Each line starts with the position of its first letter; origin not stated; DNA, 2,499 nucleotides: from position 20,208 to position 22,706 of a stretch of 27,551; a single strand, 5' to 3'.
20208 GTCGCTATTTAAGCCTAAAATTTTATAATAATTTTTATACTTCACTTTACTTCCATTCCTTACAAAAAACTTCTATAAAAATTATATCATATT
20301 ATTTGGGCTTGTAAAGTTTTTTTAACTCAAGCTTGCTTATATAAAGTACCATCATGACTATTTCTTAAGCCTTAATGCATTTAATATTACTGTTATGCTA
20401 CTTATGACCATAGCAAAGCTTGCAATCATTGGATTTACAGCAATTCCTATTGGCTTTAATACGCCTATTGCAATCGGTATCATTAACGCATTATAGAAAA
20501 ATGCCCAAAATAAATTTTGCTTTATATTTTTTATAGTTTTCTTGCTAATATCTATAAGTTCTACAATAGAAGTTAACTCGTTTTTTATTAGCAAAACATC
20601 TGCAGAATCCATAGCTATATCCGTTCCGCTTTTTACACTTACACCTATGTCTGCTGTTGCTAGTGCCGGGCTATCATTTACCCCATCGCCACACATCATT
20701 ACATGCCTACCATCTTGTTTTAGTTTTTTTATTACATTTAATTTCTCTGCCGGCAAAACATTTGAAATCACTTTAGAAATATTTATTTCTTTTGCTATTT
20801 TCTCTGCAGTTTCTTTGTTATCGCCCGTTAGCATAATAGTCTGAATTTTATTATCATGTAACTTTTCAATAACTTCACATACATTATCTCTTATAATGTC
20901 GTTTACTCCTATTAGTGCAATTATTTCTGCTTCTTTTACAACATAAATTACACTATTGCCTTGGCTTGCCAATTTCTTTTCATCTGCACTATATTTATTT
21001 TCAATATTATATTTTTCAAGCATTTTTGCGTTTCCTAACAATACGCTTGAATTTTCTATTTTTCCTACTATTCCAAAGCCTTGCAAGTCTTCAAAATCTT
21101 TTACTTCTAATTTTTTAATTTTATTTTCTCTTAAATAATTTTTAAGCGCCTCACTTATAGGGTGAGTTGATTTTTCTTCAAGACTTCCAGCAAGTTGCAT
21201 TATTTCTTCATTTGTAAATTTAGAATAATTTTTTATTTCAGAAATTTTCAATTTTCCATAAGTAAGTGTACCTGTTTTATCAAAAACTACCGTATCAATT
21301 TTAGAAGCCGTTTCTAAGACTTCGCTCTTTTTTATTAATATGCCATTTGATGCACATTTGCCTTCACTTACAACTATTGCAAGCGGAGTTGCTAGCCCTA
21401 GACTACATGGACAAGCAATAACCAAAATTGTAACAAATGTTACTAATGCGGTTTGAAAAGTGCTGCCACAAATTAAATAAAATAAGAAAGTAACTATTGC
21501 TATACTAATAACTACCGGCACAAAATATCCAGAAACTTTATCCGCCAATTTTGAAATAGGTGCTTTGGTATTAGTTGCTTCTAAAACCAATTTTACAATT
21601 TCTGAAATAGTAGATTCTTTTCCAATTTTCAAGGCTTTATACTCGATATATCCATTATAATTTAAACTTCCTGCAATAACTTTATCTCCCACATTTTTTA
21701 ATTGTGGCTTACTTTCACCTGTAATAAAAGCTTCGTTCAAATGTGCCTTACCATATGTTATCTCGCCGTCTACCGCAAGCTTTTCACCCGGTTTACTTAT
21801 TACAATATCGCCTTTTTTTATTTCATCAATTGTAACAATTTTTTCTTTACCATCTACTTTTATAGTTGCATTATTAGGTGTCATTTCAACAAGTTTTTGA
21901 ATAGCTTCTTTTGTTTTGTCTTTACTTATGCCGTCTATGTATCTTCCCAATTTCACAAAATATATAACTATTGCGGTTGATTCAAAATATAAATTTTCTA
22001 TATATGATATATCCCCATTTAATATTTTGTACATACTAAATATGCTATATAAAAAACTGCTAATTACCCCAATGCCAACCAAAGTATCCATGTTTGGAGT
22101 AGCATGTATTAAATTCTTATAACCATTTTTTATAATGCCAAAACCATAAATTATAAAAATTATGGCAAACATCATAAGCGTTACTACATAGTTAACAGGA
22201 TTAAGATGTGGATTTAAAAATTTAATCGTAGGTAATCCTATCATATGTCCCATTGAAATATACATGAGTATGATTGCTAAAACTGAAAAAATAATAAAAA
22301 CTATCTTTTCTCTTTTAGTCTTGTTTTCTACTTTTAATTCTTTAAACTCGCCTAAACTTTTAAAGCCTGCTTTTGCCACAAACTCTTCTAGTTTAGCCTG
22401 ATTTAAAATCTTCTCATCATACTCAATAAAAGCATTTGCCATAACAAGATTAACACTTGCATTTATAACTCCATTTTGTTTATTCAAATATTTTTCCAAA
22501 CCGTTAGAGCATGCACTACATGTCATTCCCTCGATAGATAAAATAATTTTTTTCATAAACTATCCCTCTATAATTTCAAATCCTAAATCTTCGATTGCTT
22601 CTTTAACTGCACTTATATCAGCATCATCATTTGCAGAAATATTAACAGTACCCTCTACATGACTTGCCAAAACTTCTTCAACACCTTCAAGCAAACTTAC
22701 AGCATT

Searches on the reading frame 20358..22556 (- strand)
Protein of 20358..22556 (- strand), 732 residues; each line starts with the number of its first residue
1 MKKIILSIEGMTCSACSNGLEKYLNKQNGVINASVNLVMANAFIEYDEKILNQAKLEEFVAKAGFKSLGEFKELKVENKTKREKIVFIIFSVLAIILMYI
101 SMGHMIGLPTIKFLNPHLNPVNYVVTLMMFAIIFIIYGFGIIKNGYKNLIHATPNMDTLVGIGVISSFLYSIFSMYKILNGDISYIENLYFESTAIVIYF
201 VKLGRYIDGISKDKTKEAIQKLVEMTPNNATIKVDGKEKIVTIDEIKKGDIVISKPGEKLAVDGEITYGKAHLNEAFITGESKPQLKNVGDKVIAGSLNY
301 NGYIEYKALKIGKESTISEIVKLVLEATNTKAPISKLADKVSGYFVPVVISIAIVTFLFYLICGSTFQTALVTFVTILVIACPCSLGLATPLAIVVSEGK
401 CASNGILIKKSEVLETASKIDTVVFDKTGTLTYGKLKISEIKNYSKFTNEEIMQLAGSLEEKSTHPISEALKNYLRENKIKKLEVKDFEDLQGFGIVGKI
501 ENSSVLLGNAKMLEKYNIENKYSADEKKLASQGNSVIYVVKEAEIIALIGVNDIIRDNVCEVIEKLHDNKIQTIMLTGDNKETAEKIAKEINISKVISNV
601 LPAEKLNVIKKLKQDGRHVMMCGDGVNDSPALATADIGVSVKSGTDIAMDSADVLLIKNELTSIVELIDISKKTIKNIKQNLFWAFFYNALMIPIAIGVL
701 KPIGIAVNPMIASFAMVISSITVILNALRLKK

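Call 17: search_protein_families(library=pfam, proteins=[window:20358-22556:-], max_evalue=0.01)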
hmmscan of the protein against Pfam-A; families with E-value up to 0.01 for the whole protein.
window:20358-22556:- (732 aa): 4 families
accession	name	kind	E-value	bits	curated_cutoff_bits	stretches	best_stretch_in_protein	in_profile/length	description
PF00122.25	E1-E2_ATPase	-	4e-51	173.6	28.1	1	224-403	1-180/181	E1-E2 ATPase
PF00702.32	Hydrolase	-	5.9e-33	115.3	26.4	1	420-636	1-191/191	haloacid dehalogenase-like hydrolase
PF00403.32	HMA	-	3e-10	40.8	24.8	1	6-66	2-62/62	Heavy-metal-associated domain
PF08282.18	Hydrolase_3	-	0.00027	21.2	20.9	1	607-667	194-254/255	haloacid dehalogenase-like hydrolase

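Call 55: find_related_loci(query=window:20358-22556:-, collection=genome_contigs, flank=2000)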
Query window:20358-22556:- (732 aa) in genome_contigs; peptide patterns used: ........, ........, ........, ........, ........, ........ (x = any residue, [..] = any of these).
599 stretches matched a pattern (row limit reached: there are more); 561 encode a relative of the query (tblastn E <= 1e-3); the best 80 are kept; 80 distinct loci.
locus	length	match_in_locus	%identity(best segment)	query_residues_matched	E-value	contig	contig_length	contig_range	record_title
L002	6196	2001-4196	72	1-732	0e+0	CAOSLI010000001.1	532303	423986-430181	MAG TPA_asm: uncultured Clostridia bacterium isolate MGBC142777 genome assembly, contig: MGBC142777.1, whole genome shot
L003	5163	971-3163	73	1-731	0e+0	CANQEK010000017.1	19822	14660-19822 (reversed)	MAG: uncultured Clostridia bacterium isolate Lapin-005__bin6 genome assembly, contig: Lapin-005__NODE_3610_length_19822_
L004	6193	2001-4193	73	1-731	0e+0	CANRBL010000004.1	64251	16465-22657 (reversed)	MAG: uncultured Clostridia bacterium isolate Lapin-028__bin90 genome assembly, contig: Lapin-028__NODE_392_length_64251_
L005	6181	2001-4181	73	1-727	0e+0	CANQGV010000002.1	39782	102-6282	MAG: uncultured Clostridia bacterium isolate Lapin-026__bin73 genome assembly, contig: Lapin-026__NODE_1032_length_39782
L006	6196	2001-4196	72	1-732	0e+0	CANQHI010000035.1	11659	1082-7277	MAG: uncultured Clostridia bacterium isolate Lapin-028__bin79 genome assembly, contig: Lapin-028__NODE_6219_length_11659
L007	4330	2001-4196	72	1-732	0e+0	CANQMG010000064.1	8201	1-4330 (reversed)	MAG: uncultured Clostridia bacterium isolate Lapin-014__bin75 genome assembly, contig: Lapin-014__NODE_7747_length_8201_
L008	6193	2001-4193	74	1-731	0e+0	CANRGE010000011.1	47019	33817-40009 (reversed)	MAG: uncultured Clostridia bacterium isolate Lapin-022__bin51 genome assembly, contig: Lapin-022__NODE_714_length_47019_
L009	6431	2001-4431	72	1-732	0e+0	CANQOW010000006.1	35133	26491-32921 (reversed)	MAG: uncultured Clostridia bacterium isolate Lapin-016__bin31 genome assembly, contig: Lapin-016__NODE_996_length_35133_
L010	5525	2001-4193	72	1-731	0e+0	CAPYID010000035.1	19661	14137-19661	MAG TPA_asm: uncultured Clostridia bacterium isolate MGBC105370 genome assembly, contig: MGBC105370.35, whole genome sho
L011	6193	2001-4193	71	1-731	0e+0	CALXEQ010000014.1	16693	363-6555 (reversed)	MAG: uncultured Clostridia bacterium isolate BRZ_FI__bin34 genome assembly, contig: BRZ_FI__NODE_4685_length_16693_cov_4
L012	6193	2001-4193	73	1-731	0e+0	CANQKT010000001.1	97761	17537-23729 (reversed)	MAG: uncultured Clostridia bacterium isolate Lapin-027__bin27 genome assembly, contig: Lapin-027__NODE_125_length_97761_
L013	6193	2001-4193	72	1-731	0e+0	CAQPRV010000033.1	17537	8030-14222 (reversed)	MAG TPA_asm: uncultured Clostridia bacterium isolate MGBC161478 genome assembly, contig: MGBC161478.33, whole genome sho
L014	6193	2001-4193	71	1-731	0e+0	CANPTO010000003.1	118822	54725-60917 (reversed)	MAG TPA_asm: uncultured Clostridiaceae bacterium isolate SRR15730537_bin.28_metawrap_v1.3_MAG genome assembly, contig: N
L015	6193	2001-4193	72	1-731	0e+0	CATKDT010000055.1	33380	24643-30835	MAG: uncultured Clostridia bacterium isolate iMGMC-981_1678881706 genome assembly, contig: MegahitA5_10948, whole genome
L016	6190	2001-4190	71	1-730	0e+0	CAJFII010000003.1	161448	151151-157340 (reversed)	uncultured Clostridia bacterium isolate Chicken_18_mag_112 genome assembly, contig: MAGpy_11413_18_idba_bin_112_fascaffo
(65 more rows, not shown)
